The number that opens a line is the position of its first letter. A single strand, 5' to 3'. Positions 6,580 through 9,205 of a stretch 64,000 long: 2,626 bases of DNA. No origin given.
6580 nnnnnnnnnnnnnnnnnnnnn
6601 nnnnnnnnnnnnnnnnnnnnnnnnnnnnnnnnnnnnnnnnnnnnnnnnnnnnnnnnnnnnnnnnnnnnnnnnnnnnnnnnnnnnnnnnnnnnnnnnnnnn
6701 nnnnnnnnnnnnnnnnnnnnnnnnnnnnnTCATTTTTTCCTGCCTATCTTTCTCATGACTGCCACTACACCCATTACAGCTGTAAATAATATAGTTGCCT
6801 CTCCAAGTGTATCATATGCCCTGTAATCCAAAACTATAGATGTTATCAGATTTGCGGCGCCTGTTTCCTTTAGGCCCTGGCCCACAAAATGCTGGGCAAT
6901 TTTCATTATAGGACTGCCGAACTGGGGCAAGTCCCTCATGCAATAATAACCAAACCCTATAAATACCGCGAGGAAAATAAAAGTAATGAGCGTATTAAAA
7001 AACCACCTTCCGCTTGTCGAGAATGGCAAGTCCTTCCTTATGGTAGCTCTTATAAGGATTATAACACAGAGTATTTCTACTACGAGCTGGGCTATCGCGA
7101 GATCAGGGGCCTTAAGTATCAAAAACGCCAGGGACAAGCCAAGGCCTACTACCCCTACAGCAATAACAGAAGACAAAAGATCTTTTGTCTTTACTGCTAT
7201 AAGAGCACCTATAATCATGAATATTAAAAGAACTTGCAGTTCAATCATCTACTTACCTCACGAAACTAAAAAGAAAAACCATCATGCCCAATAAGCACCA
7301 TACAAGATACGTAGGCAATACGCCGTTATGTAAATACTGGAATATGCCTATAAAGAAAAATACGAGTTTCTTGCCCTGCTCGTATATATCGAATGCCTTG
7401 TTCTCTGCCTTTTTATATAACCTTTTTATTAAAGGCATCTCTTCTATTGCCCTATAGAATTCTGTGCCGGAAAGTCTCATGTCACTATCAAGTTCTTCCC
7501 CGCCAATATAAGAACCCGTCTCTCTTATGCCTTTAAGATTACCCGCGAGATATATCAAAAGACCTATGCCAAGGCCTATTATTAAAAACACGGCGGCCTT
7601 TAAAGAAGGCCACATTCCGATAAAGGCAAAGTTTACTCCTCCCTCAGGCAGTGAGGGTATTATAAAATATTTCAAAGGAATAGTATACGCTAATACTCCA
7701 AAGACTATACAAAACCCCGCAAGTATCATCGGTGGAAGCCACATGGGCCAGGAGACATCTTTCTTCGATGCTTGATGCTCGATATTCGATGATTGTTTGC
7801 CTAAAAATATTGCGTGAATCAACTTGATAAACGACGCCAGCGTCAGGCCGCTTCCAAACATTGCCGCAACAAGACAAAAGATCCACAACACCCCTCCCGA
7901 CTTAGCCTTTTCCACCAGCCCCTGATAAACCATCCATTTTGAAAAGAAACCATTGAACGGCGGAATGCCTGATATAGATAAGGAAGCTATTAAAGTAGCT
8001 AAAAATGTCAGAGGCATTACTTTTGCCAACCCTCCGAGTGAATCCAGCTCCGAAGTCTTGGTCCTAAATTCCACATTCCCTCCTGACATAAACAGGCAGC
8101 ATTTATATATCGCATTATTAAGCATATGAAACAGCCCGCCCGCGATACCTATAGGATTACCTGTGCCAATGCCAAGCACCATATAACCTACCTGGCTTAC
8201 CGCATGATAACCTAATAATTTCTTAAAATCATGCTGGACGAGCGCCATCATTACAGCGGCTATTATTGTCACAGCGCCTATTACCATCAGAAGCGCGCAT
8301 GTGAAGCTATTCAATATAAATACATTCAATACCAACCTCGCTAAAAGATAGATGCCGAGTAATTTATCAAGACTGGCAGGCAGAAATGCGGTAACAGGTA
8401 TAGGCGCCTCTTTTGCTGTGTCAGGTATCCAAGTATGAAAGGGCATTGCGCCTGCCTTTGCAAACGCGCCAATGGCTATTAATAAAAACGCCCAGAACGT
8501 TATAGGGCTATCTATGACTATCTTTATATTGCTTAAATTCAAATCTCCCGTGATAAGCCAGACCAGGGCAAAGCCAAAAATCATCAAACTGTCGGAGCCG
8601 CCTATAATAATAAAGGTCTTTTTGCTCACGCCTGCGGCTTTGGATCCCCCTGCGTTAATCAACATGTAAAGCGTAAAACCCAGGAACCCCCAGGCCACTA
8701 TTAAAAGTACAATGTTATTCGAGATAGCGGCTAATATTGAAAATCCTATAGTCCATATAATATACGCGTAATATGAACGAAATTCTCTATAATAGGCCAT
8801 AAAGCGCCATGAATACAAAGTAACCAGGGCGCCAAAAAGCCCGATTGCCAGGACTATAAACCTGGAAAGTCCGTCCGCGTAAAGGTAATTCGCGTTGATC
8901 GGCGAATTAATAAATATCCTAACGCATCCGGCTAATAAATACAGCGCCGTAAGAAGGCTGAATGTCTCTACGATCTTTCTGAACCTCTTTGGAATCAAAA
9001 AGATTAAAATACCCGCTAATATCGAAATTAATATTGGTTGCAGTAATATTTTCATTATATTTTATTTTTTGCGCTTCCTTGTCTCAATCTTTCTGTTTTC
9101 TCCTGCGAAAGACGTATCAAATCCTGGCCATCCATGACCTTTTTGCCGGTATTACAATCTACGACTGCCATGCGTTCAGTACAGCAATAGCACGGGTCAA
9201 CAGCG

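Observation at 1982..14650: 17-gene group-4 [NiFe]-hydrogenase joining a full Mrp antiporter module to an NAD(P)H-binding HydB/HydG-like module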

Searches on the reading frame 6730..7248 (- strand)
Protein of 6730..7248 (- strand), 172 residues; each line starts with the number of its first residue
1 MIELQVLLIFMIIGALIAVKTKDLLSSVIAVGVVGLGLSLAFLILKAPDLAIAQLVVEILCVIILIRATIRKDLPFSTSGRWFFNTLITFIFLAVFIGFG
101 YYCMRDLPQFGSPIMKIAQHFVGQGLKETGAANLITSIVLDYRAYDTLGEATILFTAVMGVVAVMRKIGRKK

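Call 3: search_protein_families(library=pfam, proteins=[window:6730-7248:-])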
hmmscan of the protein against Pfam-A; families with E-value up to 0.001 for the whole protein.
window:6730-7248:- (172 aa): 2 families
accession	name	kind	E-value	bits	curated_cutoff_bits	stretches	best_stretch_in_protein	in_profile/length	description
PF13244.11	MbhD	-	2.5e-17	63.2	27.2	1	9-68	1-61/67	MBH, subunit D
PF20501.3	MbhE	-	2.1e-09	37.8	27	1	114-167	30-83/98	MBH, subunit E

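Call 6: search_protein_families(library=ncbifam, proteins=[window:6730-7248:-])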
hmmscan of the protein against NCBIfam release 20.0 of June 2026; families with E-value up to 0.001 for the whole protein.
window:6730-7248:- (172 aa): 16 families
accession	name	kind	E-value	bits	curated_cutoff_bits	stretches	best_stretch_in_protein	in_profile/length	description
NF009290.0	PRK12650.1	equivalog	3e-25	88.3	980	1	6-169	607-767/966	DUF4040 family protein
NF009159.0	PRK12504.1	equivalog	1.7e-24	86.7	141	1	6-167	9-174/178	DUF4040 domain-containing protein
NF009287.0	PRK12647.1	equivalog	1.9e-23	82.9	937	1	6-167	603-761/773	putative monovalent cation/H+ antiporter subunit A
NF009289.0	PRK12649.1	equivalog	2.6e-23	82.3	1117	1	5-169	622-786/789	putative monovalent cation/H+ antiporter subunit A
NF009288.0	PRK12648.1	equivalog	6.6e-23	80.7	1104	1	6-168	612-776/954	monovalent cation/H+ antiporter subunit A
NF009161.0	PRK12507.1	equivalog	1.3e-21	77.1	272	1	5-167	13-177/336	putative monovalent cation/H+ antiporter subunit B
NF009284.0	PRK12644.1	equivalog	2.4e-20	72.2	962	1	6-165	604-761/975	Na+/H+ antiporter subunit A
NF009285.0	PRK12645.1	equivalog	3.4e-20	71.9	1028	1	5-167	632-792/804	Na+/H+ antiporter subunit A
TIGR00940.1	2a6301s01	subfamily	2e-16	59.5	920.45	1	5-166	625-784/793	monovalent cation:proton antiporter subunit A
NF009286.0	PRK12646.1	equivalog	2.6e-14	52.7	1063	1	3-166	630-789/800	DUF4040 family protein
NF004172.0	PRK05640.1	equivalog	2.1e-12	47.4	156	2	131-167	113-149/152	putative monovalent cation/H+ antiporter subunit B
NF009217.0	PRK12567.1-1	equivalog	6.1e-12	45.5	268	1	99-170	17-90/238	putative monovalent cation/H+ antiporter subunit B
NF006242.0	PRK08378.1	subfamily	5.3e-10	39.7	98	1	5-58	9-62/85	hypothetical protein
NF004923.0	PRK06280.1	equivalog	3.5e-07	30.5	80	1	6-72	7-73/79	hypothetical protein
NF009229.0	PRK12579.1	equivalog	2.3e-06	27.3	229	1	132-165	44-77/258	putative monovalent cation/H+ antiporter subunit B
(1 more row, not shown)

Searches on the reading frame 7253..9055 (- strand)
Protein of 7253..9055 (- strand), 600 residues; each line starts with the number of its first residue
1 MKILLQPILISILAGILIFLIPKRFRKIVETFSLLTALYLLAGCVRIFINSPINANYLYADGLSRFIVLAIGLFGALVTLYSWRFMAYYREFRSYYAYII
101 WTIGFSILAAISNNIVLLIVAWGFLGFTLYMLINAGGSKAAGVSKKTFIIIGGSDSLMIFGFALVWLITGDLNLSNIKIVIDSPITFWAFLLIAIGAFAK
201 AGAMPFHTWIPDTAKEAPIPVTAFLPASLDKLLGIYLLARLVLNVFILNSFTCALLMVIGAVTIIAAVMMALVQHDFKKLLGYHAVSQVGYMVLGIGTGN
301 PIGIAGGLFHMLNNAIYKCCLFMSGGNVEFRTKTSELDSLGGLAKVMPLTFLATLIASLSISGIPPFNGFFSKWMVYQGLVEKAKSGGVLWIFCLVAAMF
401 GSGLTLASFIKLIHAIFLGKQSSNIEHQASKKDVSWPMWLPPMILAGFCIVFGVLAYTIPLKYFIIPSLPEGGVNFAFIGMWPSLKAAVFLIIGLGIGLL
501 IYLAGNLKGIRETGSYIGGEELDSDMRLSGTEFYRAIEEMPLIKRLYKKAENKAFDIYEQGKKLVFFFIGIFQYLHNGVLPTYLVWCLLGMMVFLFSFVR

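Call 3: search_protein_families(library=pfam, proteins=[window:7253-9055:-])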
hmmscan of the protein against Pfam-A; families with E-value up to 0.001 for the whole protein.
window:7253-9055:- (600 aa): 1 family
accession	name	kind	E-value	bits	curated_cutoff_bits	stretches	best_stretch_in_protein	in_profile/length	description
PF00361.26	Proton_antipo_M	-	9.1e-55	186.4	21.5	1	112-398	1-291/294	NADH:quinone oxidoreductase/Mrp antiporter, TM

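Call 6: search_protein_families(library=ncbifam, proteins=[window:7253-9055:-])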
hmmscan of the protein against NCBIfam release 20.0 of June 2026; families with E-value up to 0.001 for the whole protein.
window:7253-9055:- (600 aa): 72 families (the best 25 are shown)
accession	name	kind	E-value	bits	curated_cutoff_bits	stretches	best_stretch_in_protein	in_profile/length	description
NF006419.0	PRK08668.1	equivalog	2.4e-73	247.9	617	1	5-566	5-590/613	NADH dehydrogenase subunit M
NF009289.0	PRK12649.1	equivalog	1.7e-64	218.5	1117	1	57-503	75-534/789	putative monovalent cation/H+ antiporter subunit A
NF009310.0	PRK12668.1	equivalog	1.9e-64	218.5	564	1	3-457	5-435/584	Na(+)/H(+) antiporter subunit D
NF009288.0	PRK12648.1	equivalog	3.6e-64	217.3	1104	1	58-504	72-522/954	monovalent cation/H+ antiporter subunit A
NF005141.0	PRK06590.1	equivalog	5e-64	217.3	556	1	58-598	77-609/615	NADH-quinone oxidoreductase subunit L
NF009287.0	PRK12647.1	equivalog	6.8e-63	213.4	937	1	58-459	72-470/773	putative monovalent cation/H+ antiporter subunit A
TIGR01974.1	NDH_I_L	subfamily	1.3e-62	212.6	407.5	1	58-596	78-627/630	NADH-quinone oxidoreductase subunit L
NF006240.0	PRK08376.1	subfamily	4.3e-61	207.4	662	1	59-467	87-502/521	putative monovalent cation/H+ antiporter subunit D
NF005086.0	PRK06521.1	equivalog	5.1e-61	207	667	1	46-458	64-494/669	hydrogenase 4 subunit B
NF005097.0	PRK06525.1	equivalog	2.8e-58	197.8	430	1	10-458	11-477/480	hydrogenase 4 subunit D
NF009285.0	PRK12645.1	equivalog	3.5e-58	197.5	1028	1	57-459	73-496/804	Na+/H+ antiporter subunit A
TIGR00940.1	2a6301s01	subfamily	4.7e-58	197.2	920.45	1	58-489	71-525/793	monovalent cation:proton antiporter subunit A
NF009290.0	PRK12650.1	equivalog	9.2e-57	192.6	980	1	58-461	77-477/966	DUF4040 family protein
NF009284.0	PRK12644.1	equivalog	1.3e-51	175.7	962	1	58-502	70-519/975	Na+/H+ antiporter subunit A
NF004920.0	PRK06277.1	equivalog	1.9e-49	168.7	578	1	55-455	66-460/478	energy conserving hydrogenase EhbF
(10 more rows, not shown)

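Call 82: search_solved_structures(query=window:7253-9055:-, max_evalue=1e-25)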
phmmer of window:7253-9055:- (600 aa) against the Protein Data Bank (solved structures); distinct sequences matched with E-value up to 1e-25: 40.
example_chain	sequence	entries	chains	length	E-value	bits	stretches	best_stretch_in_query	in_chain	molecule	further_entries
7qru_A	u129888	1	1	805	2.1e-50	175.2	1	58-508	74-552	Na+/H+ antiporter subunit A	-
6z16_A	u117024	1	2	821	1.3e-43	152.8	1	58-502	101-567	Multisubunit Na+/H+ antiporter, A subunit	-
6cfw_H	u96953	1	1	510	1.6e-39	139.3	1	60-461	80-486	Monovalent cation/H+ antiporter subunit D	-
8e9g_L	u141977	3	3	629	2e-39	138.9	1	59-499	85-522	NADH-quinone oxidoreductase, L subunit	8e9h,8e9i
6u8y_X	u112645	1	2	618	8.2e-37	130.3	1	10-592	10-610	NADH dehydrogenase subunit M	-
6hum_F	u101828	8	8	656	2.7e-36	128.6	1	60-455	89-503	NADH dehydrogenase subunit 5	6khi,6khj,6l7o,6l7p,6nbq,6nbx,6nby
7qru_D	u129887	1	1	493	3e-35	125.1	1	3-457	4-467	Na+/H+ antiporter subunit D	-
3rko_L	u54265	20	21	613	5.6e-35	124.3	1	58-453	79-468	NADH-QUINONE OXIDOREDUCTASE SUBUNIT L | Proton-translocating NADH-quinone oxidoreductase, chain L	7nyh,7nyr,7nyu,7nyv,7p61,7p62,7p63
7z7r_L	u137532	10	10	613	5.7e-35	124.2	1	58-453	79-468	NADH dehydrogenase subunit L | NADH-quinone oxidoreductase subunit L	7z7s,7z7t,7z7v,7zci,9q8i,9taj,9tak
7zm7_5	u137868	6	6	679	6e-35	124.1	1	57-420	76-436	NADH-ubiquinone oxidoreductase chain 5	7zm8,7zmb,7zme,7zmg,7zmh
7d3u_A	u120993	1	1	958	7.5e-35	123.8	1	60-490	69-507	Monovalent Na+/H+ antiporter subunit A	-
4he8_L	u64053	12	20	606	1.3e-33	119.7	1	5-501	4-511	NADH-quinone oxidoreductase subunit 12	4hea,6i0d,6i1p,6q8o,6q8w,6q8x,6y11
6u8y_H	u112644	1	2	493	6.6e-33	117.4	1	51-426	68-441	NADH dehydrogenase subunit N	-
9grx_F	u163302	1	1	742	1.8e-32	116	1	49-428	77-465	NAD(P)H-quinone oxidoreductase subunit 5, chloroplastic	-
7wff_F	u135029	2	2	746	5.2e-32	114.4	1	49-378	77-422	NAD(P)H-quinone oxidoreductase subunit 5, chloroplastic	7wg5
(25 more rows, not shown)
